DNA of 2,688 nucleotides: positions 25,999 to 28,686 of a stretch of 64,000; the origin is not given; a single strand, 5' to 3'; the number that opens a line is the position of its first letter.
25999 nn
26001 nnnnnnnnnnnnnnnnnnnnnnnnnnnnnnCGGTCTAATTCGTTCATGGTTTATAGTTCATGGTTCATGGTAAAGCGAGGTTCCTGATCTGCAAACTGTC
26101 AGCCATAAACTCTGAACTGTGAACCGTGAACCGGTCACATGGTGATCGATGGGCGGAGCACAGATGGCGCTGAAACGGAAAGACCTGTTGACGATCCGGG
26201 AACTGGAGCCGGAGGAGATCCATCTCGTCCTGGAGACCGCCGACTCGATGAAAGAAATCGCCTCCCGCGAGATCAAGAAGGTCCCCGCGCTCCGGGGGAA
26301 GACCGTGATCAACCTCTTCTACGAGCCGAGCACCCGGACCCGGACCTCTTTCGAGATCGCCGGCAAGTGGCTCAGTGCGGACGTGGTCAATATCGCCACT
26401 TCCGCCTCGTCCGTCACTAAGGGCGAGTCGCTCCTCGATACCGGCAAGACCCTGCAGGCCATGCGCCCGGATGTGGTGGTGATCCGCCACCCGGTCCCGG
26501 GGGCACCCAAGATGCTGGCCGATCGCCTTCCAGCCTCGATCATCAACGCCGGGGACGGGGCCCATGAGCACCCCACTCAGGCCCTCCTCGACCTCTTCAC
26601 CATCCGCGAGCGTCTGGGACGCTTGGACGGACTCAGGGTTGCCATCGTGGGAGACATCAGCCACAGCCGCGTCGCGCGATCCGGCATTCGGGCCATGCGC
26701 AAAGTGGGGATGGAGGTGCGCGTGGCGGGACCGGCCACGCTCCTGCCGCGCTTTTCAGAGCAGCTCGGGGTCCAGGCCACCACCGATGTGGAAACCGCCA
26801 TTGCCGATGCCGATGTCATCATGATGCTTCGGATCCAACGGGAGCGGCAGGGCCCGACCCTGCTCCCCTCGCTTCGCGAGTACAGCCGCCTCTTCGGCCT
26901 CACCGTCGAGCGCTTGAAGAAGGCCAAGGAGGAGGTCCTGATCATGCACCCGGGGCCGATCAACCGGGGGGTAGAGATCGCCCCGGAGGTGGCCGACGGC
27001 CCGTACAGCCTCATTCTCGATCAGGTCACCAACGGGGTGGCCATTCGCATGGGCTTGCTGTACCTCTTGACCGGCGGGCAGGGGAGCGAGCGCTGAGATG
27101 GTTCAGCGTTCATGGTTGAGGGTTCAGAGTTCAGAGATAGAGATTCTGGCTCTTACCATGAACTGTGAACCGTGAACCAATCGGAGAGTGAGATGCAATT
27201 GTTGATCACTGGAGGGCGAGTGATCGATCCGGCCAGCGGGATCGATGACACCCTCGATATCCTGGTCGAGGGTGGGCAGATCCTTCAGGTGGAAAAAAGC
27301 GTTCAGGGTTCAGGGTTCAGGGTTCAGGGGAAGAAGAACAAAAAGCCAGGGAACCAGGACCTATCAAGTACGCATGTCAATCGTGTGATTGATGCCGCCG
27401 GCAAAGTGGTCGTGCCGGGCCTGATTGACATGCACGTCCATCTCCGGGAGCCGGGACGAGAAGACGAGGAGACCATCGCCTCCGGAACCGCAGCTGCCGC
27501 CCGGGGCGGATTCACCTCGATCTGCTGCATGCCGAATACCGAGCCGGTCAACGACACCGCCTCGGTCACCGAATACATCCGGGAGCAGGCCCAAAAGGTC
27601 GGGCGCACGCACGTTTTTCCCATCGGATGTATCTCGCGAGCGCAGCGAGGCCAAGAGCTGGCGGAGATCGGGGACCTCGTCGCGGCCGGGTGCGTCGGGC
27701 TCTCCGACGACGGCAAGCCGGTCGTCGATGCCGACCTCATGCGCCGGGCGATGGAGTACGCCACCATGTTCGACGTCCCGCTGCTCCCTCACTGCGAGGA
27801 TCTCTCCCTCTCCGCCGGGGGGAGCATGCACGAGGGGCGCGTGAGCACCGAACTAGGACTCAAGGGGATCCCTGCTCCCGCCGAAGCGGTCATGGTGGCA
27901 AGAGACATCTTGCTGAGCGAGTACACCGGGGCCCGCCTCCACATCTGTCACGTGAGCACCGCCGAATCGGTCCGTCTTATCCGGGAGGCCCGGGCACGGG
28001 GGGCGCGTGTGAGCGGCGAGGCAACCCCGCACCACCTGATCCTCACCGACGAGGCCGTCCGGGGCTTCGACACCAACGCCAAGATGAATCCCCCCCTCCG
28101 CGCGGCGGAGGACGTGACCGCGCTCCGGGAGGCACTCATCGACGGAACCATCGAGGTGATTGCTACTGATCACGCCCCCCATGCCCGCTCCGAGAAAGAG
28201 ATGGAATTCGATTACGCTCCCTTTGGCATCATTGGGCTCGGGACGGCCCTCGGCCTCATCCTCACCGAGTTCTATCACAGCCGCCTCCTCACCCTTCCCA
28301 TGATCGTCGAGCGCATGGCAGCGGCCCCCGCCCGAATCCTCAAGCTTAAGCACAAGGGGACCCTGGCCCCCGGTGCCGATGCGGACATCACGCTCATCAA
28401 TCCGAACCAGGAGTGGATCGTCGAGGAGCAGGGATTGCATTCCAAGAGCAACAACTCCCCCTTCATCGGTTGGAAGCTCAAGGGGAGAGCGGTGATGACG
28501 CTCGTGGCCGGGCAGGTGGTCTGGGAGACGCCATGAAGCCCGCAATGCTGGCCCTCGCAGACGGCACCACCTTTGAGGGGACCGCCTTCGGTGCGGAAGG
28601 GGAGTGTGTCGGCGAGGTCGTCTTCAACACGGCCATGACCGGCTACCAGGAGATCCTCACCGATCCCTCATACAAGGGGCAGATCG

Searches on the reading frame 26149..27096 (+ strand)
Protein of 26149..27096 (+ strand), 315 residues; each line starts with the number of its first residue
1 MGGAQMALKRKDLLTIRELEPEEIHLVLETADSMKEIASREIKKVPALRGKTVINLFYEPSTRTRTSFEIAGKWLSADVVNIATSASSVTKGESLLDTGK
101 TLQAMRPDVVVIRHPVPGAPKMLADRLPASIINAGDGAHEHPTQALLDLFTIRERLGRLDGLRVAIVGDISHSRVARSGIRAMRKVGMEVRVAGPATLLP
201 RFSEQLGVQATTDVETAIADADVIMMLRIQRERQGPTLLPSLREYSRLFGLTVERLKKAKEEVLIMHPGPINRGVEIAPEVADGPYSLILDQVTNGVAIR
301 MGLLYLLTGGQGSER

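Call 59: search_protein_families(library=pfam, proteins=[window:26149-27096:+], max_evalue=0.00001)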
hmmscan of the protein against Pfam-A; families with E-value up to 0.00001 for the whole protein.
window:26149-27096:+ (315 aa): 2 families
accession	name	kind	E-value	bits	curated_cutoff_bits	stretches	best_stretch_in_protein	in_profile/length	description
PF02729.26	OTCace_N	-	1.6e-45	155.3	29.9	1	11-154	1-148/148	Aspartate/ornithine carbamoyltransferase, carbamoyl-P binding domain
PF00185.30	OTCace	-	1.9e-27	96.7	29.4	1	160-307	1-157/157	Aspartate/ornithine carbamoyltransferase, Asp/Orn binding domain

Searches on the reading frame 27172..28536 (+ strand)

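Call 59: search_protein_families(library=pfam, proteins=[window:27172-28536:+], max_evalue=0.00001)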
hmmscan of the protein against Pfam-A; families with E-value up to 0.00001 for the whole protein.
window:27172-28536:+ (454 aa): 3 families
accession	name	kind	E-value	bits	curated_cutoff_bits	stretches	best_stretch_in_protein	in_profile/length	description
PF01979.26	Amidohydro_1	-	1.2e-27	97.6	25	1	79-450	1-345/345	Amidohydrolase family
PF07969.17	Amidohydro_3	-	1.2e-15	58.4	29.7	2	316-450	357-471/472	Amidohydrolase family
PF12890.13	DHOase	-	1.2e-12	48.5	21.2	1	77-266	1-142/142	Dihydro-orotase-like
